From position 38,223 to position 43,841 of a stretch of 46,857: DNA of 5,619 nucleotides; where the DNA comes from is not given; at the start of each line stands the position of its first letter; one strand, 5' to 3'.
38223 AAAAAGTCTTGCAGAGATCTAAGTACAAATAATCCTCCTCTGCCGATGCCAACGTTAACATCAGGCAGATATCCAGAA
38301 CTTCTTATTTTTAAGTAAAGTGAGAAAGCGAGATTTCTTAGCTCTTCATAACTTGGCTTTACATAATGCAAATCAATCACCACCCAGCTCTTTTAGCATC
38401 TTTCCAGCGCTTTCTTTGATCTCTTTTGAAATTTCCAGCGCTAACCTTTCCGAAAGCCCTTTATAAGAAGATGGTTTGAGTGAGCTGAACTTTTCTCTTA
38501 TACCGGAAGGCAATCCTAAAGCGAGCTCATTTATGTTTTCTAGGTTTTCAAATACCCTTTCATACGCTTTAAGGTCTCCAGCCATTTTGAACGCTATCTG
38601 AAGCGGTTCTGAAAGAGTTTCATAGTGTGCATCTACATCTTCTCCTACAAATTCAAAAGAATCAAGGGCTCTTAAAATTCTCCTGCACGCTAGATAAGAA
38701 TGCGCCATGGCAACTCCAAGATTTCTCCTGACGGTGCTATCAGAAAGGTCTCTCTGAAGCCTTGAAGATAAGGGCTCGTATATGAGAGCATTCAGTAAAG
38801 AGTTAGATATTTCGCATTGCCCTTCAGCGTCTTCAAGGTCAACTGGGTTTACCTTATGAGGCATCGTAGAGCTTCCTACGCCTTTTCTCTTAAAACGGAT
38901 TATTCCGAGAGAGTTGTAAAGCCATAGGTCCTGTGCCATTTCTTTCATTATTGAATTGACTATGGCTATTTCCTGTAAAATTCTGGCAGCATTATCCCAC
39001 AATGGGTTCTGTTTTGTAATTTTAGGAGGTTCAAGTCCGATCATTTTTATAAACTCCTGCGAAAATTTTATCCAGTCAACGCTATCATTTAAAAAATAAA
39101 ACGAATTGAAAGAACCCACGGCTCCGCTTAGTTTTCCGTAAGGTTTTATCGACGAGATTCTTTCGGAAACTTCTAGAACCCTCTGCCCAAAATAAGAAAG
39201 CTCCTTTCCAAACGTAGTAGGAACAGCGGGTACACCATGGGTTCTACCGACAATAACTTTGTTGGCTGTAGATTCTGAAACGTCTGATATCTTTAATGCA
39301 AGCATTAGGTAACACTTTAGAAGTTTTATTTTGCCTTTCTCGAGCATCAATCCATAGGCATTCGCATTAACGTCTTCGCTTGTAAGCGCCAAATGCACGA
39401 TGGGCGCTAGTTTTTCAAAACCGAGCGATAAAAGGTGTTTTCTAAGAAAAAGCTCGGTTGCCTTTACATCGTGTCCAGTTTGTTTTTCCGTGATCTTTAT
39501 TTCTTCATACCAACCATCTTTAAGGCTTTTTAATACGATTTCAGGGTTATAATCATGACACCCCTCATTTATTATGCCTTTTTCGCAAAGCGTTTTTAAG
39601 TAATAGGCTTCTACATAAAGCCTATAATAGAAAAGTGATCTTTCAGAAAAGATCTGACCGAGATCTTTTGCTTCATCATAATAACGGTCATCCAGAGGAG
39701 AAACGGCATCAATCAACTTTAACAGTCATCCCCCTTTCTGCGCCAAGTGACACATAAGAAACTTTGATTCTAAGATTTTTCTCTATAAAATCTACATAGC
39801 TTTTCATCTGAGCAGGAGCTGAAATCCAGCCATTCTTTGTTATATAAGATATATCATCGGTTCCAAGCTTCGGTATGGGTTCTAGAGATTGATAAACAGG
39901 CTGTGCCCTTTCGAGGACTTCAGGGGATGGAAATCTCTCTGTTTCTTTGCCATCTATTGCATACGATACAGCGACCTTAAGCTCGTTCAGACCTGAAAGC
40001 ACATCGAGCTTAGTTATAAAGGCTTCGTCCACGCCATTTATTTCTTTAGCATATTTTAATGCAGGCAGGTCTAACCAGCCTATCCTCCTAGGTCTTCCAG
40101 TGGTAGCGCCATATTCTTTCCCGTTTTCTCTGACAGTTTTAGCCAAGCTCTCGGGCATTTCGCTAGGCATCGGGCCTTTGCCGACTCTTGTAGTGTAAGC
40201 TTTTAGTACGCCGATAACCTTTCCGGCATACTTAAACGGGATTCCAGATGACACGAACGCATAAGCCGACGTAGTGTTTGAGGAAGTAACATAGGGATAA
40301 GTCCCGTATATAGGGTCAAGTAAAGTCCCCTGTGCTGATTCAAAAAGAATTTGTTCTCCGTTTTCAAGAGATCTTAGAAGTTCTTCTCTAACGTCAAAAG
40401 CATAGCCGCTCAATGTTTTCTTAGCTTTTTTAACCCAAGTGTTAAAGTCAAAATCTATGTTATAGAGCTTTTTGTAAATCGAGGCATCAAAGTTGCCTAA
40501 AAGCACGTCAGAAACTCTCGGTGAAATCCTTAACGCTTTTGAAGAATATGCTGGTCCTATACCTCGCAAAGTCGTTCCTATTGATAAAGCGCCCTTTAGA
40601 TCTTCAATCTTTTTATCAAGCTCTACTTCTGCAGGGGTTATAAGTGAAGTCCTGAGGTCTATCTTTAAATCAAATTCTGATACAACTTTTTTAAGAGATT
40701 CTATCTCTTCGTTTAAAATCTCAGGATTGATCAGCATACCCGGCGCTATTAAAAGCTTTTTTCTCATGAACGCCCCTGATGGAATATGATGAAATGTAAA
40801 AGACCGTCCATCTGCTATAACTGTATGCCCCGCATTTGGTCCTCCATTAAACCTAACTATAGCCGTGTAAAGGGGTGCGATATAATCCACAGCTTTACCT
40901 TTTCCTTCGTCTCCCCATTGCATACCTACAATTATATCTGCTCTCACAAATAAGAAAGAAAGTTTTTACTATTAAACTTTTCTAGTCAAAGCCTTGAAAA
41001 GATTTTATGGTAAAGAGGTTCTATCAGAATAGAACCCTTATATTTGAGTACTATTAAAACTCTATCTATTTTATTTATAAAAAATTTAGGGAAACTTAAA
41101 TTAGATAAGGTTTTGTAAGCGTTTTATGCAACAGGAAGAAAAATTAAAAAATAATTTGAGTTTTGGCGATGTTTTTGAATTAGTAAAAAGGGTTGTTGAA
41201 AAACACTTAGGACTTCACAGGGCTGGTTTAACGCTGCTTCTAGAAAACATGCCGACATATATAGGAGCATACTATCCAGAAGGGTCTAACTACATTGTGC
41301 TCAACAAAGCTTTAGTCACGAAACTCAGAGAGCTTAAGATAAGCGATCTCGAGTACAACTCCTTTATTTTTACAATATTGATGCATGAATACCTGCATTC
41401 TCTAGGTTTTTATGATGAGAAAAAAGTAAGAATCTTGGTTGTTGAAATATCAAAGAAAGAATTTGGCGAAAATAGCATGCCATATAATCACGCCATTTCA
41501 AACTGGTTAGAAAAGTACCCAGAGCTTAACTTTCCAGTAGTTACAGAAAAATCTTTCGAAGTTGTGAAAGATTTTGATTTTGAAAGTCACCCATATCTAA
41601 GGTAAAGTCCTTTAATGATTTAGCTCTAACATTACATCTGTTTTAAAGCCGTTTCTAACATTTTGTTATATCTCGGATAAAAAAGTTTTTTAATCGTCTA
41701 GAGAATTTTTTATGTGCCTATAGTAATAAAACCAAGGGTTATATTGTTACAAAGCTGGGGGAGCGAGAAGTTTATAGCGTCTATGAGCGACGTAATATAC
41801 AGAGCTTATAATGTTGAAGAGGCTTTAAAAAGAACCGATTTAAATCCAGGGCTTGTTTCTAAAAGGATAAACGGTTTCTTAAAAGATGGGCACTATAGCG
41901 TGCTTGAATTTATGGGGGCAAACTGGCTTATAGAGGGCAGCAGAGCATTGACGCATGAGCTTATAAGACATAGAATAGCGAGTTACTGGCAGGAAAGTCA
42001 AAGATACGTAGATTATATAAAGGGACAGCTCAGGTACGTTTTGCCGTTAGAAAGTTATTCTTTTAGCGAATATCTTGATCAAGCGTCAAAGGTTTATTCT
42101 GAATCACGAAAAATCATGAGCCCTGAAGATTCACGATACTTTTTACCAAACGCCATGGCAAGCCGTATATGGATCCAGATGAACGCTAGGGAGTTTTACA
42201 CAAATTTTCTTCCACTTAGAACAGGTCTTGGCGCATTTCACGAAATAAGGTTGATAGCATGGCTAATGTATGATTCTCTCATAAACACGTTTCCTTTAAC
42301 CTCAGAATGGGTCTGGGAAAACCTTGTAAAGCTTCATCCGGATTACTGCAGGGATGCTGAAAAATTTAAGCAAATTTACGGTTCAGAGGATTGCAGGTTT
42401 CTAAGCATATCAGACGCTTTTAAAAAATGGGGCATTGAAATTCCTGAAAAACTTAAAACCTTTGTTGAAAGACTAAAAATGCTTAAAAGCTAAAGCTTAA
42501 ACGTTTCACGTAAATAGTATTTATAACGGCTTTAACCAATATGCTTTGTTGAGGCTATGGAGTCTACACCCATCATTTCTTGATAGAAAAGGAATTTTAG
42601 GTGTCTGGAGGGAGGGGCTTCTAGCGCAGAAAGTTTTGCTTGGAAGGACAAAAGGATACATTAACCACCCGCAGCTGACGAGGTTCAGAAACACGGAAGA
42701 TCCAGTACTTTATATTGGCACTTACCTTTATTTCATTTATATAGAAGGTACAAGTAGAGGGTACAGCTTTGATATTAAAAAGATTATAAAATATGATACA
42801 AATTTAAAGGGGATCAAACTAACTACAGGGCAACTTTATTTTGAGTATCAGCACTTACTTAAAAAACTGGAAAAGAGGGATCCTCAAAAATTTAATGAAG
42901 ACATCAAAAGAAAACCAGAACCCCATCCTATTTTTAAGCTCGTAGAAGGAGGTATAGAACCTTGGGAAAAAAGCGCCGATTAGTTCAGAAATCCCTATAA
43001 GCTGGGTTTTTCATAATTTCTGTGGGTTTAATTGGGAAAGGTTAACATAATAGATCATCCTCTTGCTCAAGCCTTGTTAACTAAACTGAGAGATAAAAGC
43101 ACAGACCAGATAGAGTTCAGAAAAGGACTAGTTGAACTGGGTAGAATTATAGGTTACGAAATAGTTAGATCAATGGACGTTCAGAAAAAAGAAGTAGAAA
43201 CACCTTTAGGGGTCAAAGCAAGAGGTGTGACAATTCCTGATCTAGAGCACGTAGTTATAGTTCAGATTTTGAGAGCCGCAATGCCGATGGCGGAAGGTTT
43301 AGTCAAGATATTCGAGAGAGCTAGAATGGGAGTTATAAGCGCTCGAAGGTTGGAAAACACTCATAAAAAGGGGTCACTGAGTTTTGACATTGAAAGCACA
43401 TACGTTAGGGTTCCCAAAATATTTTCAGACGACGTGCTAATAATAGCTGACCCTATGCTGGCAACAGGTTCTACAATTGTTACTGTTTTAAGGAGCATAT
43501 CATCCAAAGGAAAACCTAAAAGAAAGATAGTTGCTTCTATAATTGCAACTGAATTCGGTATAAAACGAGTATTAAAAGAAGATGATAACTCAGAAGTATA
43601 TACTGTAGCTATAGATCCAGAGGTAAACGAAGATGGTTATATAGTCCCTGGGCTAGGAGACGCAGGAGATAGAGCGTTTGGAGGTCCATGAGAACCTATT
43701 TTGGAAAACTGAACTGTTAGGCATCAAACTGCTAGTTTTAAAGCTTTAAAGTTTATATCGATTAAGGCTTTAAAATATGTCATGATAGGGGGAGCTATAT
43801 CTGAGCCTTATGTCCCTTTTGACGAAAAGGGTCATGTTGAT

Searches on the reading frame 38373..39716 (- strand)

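Call 32: search_protein_families(library=pfam, proteins=[window:38373-39716:-], max_evalue=0.01)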
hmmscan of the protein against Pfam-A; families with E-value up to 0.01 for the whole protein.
window:38373-39716:- (447 aa): 2 families
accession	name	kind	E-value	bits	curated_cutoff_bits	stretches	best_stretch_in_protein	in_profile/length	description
PF00206.25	Lyase_1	-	6.8e-31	108.3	27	1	11-301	2-307/312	Lyase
PF08328.16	ASL_C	-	4.1e-18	66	35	1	318-389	1-76/115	Adenylosuccinate lyase C-terminal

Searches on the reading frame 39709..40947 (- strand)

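Call 32: search_protein_families(library=pfam, proteins=[window:39709-40947:-], max_evalue=0.01)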
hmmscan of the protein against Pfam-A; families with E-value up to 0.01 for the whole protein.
window:39709-40947:- (412 aa): 1 family
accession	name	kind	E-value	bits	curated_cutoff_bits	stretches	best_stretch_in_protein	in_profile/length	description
PF00709.27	Adenylsucc_synt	-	1.7e-127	426.1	27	1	5-408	1-415/416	Adenylosuccinate synthetase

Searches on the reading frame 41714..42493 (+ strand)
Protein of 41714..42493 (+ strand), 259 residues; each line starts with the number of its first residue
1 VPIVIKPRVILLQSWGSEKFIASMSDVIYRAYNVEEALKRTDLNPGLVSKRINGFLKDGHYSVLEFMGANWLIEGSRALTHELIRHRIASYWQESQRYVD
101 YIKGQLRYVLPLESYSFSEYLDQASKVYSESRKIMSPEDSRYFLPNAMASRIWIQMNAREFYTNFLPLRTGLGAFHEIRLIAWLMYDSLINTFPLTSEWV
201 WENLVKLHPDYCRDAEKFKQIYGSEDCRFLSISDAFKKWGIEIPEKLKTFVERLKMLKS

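Call 32: search_protein_families(library=pfam, proteins=[window:41714-42493:+], max_evalue=0.01)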
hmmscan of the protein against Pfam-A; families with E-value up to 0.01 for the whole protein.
window:41714-42493:+ (259 aa): 1 family
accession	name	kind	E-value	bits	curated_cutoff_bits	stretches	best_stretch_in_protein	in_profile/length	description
PF02511.20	Thy1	-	3.3e-41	141.6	24.8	1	11-194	2-190/191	Thymidylate synthase complementing protein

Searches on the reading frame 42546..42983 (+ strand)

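Call 32: search_protein_families(library=pfam, proteins=[window:42546-42983:+], max_evalue=0.01)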
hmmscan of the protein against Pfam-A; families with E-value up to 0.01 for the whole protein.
window:42546-42983:+ (145 aa): 1 family
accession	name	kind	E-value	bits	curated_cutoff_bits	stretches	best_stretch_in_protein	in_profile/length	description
PF03013.19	Pyr_excise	-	1.2e-17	64.4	23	1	3-79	2-79/81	Pyrimidine dimer DNA glycosylase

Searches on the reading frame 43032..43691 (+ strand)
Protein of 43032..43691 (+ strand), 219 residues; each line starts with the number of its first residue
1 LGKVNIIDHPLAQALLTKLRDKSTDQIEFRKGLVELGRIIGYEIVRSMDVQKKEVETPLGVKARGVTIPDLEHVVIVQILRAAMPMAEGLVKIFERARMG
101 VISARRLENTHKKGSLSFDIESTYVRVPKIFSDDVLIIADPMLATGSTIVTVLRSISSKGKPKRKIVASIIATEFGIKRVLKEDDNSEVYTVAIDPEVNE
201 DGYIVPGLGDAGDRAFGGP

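Call 32: search_protein_families(library=pfam, proteins=[window:43032-43691:+], max_evalue=0.01)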
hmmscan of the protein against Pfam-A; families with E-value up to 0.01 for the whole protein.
window:43032-43691:+ (219 aa): 3 families
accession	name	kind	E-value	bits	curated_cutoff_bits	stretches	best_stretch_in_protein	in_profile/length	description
PF14681.12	UPRTase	-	9.6e-53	179.2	27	1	7-217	2-205/206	Uracil phosphoribosyltransferase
PF00156.33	Pribosyltran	-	1.5e-06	28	26.3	1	72-182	29-135/158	Phosphoribosyl transferase domain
PF24390.1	PRTase-CE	-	0.00075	19.9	27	1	127-193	103-169/253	PRTase-CE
